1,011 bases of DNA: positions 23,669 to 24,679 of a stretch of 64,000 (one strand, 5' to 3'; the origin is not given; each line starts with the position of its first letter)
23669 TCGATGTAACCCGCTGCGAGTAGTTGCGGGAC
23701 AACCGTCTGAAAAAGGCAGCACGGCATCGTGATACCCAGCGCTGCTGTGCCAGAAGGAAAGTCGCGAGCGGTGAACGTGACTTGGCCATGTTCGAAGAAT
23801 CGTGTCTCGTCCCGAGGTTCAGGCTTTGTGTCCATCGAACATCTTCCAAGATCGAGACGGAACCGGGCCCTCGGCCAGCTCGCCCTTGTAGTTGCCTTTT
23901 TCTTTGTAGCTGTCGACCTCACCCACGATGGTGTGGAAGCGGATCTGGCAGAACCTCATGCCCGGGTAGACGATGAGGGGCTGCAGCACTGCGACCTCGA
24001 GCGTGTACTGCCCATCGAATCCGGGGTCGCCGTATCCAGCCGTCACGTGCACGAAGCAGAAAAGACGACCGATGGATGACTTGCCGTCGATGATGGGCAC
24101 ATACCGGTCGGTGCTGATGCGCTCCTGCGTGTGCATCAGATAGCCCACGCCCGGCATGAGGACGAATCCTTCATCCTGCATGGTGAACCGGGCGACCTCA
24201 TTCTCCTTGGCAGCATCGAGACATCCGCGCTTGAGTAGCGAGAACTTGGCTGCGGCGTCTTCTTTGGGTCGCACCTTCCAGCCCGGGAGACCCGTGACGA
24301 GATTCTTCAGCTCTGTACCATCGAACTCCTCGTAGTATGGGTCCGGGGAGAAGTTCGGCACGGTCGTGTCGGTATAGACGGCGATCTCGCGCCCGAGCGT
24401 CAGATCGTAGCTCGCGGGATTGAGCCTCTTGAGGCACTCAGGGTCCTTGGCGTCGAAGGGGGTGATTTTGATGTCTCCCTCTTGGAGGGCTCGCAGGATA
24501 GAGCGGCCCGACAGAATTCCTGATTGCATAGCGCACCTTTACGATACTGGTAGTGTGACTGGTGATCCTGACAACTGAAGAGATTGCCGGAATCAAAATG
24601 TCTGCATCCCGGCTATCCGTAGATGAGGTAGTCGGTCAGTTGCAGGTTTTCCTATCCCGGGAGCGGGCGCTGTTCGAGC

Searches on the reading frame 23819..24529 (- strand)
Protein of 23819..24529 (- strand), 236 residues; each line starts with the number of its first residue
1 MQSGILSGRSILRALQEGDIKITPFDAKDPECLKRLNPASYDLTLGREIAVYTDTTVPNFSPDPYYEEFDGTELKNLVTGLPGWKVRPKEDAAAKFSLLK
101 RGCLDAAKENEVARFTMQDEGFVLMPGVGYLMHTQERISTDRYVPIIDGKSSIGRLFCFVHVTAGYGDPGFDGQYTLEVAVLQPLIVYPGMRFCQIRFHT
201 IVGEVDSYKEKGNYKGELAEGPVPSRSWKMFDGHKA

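Call 93: search_protein_families(library=pfam, proteins=[window:23819-24529:-], max_evalue=0.001)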
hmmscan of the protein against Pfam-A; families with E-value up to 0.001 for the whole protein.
window:23819-24529:- (236 aa): 2 families
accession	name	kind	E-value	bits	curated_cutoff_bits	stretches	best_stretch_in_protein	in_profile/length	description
PF22769.1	DCD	-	2.1e-36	125.8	27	2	102-200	50-152/153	dCTP deaminase-like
PF06559.16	DCD_N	-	7.6e-07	29.6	21.4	1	112-199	67-161/164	2'-deoxycytidine 5'-triphosphate deaminase (DCD) N-terminal domain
